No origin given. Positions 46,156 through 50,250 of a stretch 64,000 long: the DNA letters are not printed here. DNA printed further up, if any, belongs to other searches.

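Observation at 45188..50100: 1264-aa polytopic membrane protein of unknown family, followed by a membrane-anchored FKBP isomerase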

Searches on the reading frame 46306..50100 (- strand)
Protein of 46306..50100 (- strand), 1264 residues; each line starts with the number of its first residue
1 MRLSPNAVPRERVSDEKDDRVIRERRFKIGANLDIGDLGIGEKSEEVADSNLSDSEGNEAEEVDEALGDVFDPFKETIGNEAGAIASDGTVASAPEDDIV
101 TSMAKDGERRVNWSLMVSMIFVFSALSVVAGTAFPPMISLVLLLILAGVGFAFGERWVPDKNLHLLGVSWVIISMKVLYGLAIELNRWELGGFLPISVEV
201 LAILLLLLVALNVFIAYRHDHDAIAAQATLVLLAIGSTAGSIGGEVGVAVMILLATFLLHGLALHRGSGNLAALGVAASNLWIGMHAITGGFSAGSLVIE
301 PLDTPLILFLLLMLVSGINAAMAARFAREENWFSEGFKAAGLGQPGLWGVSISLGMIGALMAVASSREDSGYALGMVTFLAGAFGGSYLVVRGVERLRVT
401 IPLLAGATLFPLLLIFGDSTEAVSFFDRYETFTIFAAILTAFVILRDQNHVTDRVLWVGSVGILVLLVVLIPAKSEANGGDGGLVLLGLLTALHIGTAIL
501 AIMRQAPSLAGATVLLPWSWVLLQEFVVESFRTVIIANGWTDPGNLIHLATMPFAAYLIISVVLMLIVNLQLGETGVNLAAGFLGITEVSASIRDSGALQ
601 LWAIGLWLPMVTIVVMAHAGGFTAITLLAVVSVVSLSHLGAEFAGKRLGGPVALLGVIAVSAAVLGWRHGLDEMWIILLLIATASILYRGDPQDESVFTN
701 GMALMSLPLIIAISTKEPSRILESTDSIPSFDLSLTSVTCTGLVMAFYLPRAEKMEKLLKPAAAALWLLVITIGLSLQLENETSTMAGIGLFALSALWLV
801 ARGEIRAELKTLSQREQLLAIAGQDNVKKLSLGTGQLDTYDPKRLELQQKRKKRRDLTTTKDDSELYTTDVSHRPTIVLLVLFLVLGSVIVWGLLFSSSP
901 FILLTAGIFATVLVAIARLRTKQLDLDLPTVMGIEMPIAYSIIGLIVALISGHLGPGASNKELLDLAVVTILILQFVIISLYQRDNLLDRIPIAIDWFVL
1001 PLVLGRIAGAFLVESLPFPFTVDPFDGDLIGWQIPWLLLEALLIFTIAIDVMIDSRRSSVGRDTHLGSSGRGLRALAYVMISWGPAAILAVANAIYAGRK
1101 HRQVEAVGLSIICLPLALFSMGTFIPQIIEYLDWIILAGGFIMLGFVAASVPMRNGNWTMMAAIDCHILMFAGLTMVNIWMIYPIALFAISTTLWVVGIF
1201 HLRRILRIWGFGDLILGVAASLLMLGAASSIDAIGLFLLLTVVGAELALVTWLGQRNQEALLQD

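Call 3: search_protein_families(library=pfam, proteins=[window:46306-50100:-], max_evalue=1)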
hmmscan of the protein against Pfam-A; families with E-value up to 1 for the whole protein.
window:46306-50100:- (1264 aa): 0 families

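Call 4: search_protein_families(library=ncbifam, proteins=[window:46306-50100:-], max_evalue=1)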
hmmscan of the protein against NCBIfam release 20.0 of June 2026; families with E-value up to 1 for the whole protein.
window:46306-50100:- (1264 aa): 0 families

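Call 6: find_homologous_proteins(query=window:46306-50100:-, max_evalue=0.001)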
Query window:46306-50100:- (1264 aa): 535 proteins with E <= 0.001 among 8000 candidates; the best 120 are listed.
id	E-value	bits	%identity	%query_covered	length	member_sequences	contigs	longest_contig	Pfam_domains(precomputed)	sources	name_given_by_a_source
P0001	0.0e+0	2641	98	100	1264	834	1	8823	-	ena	-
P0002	0.0e+0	2626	97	100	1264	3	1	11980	-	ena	-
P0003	0.0e+0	2448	91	99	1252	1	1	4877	-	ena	-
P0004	0.0e+0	2448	91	99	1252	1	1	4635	-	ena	-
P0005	0.0e+0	2447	91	99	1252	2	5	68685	-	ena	-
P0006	0.0e+0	2446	91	99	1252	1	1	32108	-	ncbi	-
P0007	0.0e+0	2446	91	99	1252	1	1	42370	-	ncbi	-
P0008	0.0e+0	2445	91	99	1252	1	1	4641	-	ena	-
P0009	0.0e+0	2444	91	99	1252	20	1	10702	-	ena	-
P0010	0.0e+0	2438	91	99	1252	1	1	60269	-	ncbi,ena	-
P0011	0.0e+0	2437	91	99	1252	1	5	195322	-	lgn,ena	-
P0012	0.0e+0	2437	91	99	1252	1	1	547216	-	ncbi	-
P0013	0.0e+0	2437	91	99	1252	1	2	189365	-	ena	-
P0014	0.0e+0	2436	90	99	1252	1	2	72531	-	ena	-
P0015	0.0e+0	2435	90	99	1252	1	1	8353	-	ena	-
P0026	0.0e+0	2418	88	100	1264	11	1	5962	-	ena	-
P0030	0.0e+0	2360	86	100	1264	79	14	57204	-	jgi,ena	-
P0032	0.0e+0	2148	78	100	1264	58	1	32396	-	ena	-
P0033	0.0e+0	2139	77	100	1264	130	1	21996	-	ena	-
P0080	0.0e+0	1264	50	99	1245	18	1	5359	-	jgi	-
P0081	0.0e+0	1264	50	99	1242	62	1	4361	-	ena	-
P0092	0.0e+0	1246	48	99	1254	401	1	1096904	-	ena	-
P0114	0.0e+0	1174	46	99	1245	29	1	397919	-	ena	-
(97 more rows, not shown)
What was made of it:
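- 535 homologues, nearly all of the 120 listed full-length (call 6).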

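Call 22: find_encoding_contigs(protein=P0092, flank=8000, max_places=2)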
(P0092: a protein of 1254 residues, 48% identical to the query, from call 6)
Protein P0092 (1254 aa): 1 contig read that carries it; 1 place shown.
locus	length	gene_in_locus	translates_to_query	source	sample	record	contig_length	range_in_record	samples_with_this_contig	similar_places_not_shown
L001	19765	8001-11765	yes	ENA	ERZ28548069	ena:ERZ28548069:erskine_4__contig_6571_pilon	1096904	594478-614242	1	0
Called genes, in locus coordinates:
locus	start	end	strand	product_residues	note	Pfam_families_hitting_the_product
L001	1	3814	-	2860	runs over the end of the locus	-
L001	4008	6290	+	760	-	PF00390:malic, PF03949:Malic_M, PF01515:PTA_PTB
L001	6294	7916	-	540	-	PF01293:PEPCK_ATP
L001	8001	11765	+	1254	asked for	-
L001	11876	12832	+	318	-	-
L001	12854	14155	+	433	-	-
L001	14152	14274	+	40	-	-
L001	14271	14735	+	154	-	PF00416:Ribosomal_S13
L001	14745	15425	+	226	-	PF01479:S4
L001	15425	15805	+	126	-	PF00411:Ribosomal_S11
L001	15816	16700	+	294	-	PF01193:RNA_pol_L, PF01000:RNA_pol_A_bac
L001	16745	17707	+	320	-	PF00288:GHMP_kinases_N (weak)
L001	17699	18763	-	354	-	PF14811:TPD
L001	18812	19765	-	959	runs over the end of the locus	PF00133:tRNA-synt_1, PF01406:tRNA-synt_1e (faint), PF09334:tRNA-synt_1g, PF13603:tRNA-synt_1_2, PF00133:tRNA-synt_1, PF08264:Anticodon_1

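Call 23: find_encoding_contigs(protein=P0114, flank=8000, max_places=2)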
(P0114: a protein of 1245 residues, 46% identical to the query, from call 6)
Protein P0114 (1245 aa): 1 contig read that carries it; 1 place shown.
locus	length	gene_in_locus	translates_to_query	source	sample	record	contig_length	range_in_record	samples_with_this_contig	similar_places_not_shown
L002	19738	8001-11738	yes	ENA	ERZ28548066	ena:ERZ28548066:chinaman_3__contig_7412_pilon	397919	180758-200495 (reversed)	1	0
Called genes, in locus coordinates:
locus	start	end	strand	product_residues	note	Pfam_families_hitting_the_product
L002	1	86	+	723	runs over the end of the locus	PF00390:malic, PF03949:Malic_M, PF01515:PTA_PTB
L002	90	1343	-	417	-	PF01979:Amidohydro_1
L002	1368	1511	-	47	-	-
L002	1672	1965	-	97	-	PF01557:FAA_hydrolase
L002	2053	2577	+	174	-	PF00226:DnaJ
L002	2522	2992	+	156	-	PF01556:DnaJ_C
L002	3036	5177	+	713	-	PF03176:MMPL, PF02460:Patched, PF12349:Sterol-sensing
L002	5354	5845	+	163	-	-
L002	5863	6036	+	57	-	PF03176:MMPL (weak)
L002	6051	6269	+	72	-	-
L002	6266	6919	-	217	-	PF01293:PEPCK_ATP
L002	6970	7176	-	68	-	PF01293:PEPCK_ATP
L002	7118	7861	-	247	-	PF01293:PEPCK_ATP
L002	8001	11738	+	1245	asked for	-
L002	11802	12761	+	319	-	-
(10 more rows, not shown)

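Call 27: search_protein_representatives(alignment_id=A3)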
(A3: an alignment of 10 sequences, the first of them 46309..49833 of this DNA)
Query: 10 sequences, 1170 profile positions. Proteins with E-value up to 0.001 (for the whole library): 205; up to 1e-10: 147; up to 1e-30: 70. The best 150 are listed.
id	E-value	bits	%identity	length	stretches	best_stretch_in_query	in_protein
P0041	0.0e+00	1869.8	-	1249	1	1-1170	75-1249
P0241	0.0e+00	1574.2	-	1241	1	1-1170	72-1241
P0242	0.0e+00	1170.1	-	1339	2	1-742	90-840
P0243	0.0e+00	1093.8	-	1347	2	2-728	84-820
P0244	0.0e+00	1061.1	-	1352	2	1-745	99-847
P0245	0.0e+00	1051.6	-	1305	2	1-740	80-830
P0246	1.0e-280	950.9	-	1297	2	1-740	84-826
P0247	5.2e-270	915.5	-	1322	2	1-595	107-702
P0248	2.6e-249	846.9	-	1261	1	13-1168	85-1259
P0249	3.6e-247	839.8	-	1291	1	1-1168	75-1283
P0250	1.7e-246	837.6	-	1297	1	1-1169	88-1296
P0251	3.8e-244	829.8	-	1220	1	16-1167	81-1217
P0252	2.9e-240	816.9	-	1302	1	4-1169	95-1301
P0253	1.7e-239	814.4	-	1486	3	1-322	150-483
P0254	1.8e-231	787.9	-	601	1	364-942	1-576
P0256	1.5e-226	771.5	-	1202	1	12-1168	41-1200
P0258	4.9e-219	746.6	-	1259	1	4-1168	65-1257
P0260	6.0e-176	603.9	-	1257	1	26-1168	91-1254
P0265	1.4e-135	470.2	-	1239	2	19-313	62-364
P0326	1.8e-25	105.5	-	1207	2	28-299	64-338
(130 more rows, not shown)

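Call 28: predict_structure(alignment_id=A2)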
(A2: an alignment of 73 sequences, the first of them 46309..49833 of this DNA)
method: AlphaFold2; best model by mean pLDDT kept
length: 1175 residues; sequences in the alignment: 73
mean_pLDDT: 79.6   pTM: 0.59
mean pLDDT of the five models: 79.6, 77.6, 75.2, 73.3, 71.8
residues with pLDDT >= 90: 219; 70-90: 714; 50-70: 205; < 50: 37
segments of 3 or more residues with pLDDT < 50: 1-4, 251-253, 389-391, 491-503, 740-748
pLDDT, mean of each block of 10 residues (from residue 1): 52 71 83 86 83 89 89 85 88 77 59 82 85 77 66 76 82 80 79 76 59 78 81 74 66 59 67 63 66 68 65 73 71 64 72 59 61 68 53 71 83 74 80 79 72 62 86 88 64 45 53 83 88 88 91 83 88 89 90 88 82 90 77 78 88 90 80 89 87 87 86 76 84 63 45 79 76 78 84 88 85 89 88 83 87 93 84 90 93 82 90 90 83 86 91 94 86 60 89 92 91 88 92 88 92 92 79 93 90 88 91 87 90 75 79 90 87 77
secondary structure, 60 per line:
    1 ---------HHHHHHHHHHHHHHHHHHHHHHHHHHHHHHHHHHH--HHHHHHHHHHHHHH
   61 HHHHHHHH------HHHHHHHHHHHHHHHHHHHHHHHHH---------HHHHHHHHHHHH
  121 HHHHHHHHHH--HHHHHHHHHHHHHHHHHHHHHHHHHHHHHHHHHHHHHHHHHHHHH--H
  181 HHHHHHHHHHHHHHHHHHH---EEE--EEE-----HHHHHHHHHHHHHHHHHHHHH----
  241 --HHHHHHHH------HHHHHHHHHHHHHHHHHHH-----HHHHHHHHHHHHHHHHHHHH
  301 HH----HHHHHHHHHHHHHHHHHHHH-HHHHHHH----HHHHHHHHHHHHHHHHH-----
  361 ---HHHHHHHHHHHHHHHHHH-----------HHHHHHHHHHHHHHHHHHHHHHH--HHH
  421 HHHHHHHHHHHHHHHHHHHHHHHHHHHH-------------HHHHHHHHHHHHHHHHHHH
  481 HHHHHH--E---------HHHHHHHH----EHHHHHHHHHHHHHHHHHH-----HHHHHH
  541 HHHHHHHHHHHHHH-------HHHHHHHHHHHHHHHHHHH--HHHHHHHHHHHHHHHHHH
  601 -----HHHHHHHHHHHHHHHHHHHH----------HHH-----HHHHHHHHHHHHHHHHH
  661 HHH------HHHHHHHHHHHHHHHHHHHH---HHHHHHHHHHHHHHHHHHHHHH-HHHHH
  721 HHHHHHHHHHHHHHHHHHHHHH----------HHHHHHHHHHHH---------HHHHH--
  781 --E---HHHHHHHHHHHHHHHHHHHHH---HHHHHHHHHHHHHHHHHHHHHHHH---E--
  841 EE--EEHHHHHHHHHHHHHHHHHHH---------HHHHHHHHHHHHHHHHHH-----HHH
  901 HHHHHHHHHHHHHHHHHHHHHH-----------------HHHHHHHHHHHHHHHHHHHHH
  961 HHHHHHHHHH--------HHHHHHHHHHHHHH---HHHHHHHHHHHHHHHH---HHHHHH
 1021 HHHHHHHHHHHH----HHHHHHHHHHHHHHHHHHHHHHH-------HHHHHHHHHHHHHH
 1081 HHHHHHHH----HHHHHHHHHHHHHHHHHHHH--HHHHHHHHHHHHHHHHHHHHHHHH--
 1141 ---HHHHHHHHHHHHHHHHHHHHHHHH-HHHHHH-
elements in order (helices of 4 or more, strands of 3 or more residues): H10-44 H47-68 H75-99 H109-130 H133-177 H180-199 E203-205 E208-210 H216-236 H243-250 H257-275 H281-302 H307-326 H328-334 H339-355 H364-381 H393-415 H418-448 H462-486 H499-506 H512-529 H535-554 H562-580 H583-600 H606-625 H644-663 H670-689 H693-714 H716-742 H753-764 H774-778 H787-807 H811-834 H847-865 H875-892 H898-922 H940-970 H979-992 H996-1011 H1015-1032 H1037-1059 H1067-1088 H1093-1112 H1115-1138 H1144-1167 H1169-1174
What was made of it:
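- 46309..47475 (-): C-terminal membrane domain, aa 876-1264: 6 TM, a probable re-entrant hairpin (aa 1068-1100), then 6 TM. This is the region of highest model confidence. pLDDT blocks of 83-94 (call 28).
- The model has pLDDT 79.6 (call 28). The conserved core is the least confident part of the model (pLDDT blocks 59-80, call 28).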

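Call 31: fold_search(model_id=the predicted structure, library=pdb)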
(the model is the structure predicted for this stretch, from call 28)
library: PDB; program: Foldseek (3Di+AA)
matches with E <= 10: 283; with E <= 0.001: 0
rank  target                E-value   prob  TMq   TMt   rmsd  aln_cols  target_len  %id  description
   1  4buj_F                2.2e-02  0.51  0.11  0.10  37.2      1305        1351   10  Crystal structure of the S. cerevisiae Ski2-3-8 complex (released 2013-08-28)
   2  7dkh_A                3.6e-02  0.41  0.10  0.11  37.7      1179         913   11  Crystal structure of the Ctr9/Paf1/Cdc73/Rtf1 quaternary complex (released 2021-11-24)
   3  7dkh_I                6.0e-02  0.47  0.11  0.13  38.4      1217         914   11  Crystal structure of the Ctr9/Paf1/Cdc73/Rtf1 quaternary complex (released 2021-11-24)
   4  7bii_B                6.4e-02  0.87  0.23  0.16  23.6      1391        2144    9  Crystal structure of Nematocida HUWE1 (released 2021-07-28)
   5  9hn0_B                7.9e-02  0.33  0.11  0.09  34.7      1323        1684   11  Cryo-EM structure of human separase bound to SCC1 (310-550 aa) (released 2025-09-03)
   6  7pks_h                1.0e-01  0.30  0.10  0.11  28.4      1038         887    9  Structural basis of Integrator-mediated transcription regulation (released 2021-12-08)
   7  9hn5_A                2.0e-01  0.23  0.11  0.10  30.7      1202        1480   10  Cryo-EM structure of human separase bound to phosphorylated SCC1 (100-320 aa) (released 2025-09-03)
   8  7xn7_q                2.2e-01  0.21  0.11  0.11  34.5      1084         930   10  RNA polymerase II elongation complex containing Spt4/5, Elf1, Spt6, Spn1 and Paf1C (released 2022-09-07)
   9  8cmk_A                2.8e-01  0.75  0.21  0.24  20.8      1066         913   11  Transportin-3 TNPO3 in complex with RSY region of CIRBP (released 2024-03-06)
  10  8bbg_D                3.0e-01  0.15  0.11  0.11  34.1      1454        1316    9  Structure of the IFT-A complex; anterograde IFT-A train model (released 2022-12-21)
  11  8qcb_B                3.5e-01  0.21  0.10  0.14  23.6       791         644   12  CryoEM structure of a S. Cerevisiae Ski2387 complex in the open state (released 2023-11-08)
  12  9nwd_A                4.0e-01  0.23  0.16  0.14  38.7      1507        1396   10  Human E3 ligase UBR4-KCMF1-calmodulin complex (N-terminal) (released 2025-06-11)
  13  9y6s_6y               4.1e-01  0.41  0.07  0.16  17.1       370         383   10  96-nm repeat of the Leishmania tarentolae doublet microtubule (released 2025-12-17)
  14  9cad_D                4.1e-01  0.18  0.15  0.07  37.9      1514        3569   11  Cryo-EM structure of the TRRAP lobe of the native human TIP60 complex (composite structure) (released 2025-06-18)
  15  9hmf_K                4.3e-01  0.23  0.10  0.12  30.7       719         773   10  Periplasmic scaffold of the Campylobacter jejuni flagellar motor (alpha carbon trace) (released 2024-12-25)
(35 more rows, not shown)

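Call 35: search_solved_structures(query=A1, max_evalue=10)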
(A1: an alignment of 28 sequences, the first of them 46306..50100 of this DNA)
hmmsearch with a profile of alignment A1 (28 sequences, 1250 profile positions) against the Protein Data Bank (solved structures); distinct sequences matched with E-value up to 10: 0.
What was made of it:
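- The profile against PDB sequences gives 0 hits at E<=10 (call 35).
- Tried and rejected: Profile against PDB sequences: 0 hits at E<=10 (call 35).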

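Call 38: search_protein_families(library=pfam, proteins=[P0242, P0247, P0253, P0256, P0260, P0265, P0326], max_evalue=0.1)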
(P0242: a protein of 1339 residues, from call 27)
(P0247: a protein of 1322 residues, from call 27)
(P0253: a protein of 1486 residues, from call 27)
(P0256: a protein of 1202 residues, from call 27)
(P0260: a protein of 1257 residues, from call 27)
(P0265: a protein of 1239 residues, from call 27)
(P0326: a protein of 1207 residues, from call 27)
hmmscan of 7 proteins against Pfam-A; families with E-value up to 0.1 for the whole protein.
P0242 (1339 aa): 0 families

P0247 (1322 aa): 0 families

P0253 (1486 aa): 0 families

P0256 (1202 aa): 0 families

P0260 (1257 aa): 0 families

P0265 (1239 aa): 0 families

P0326 (1207 aa): 0 families
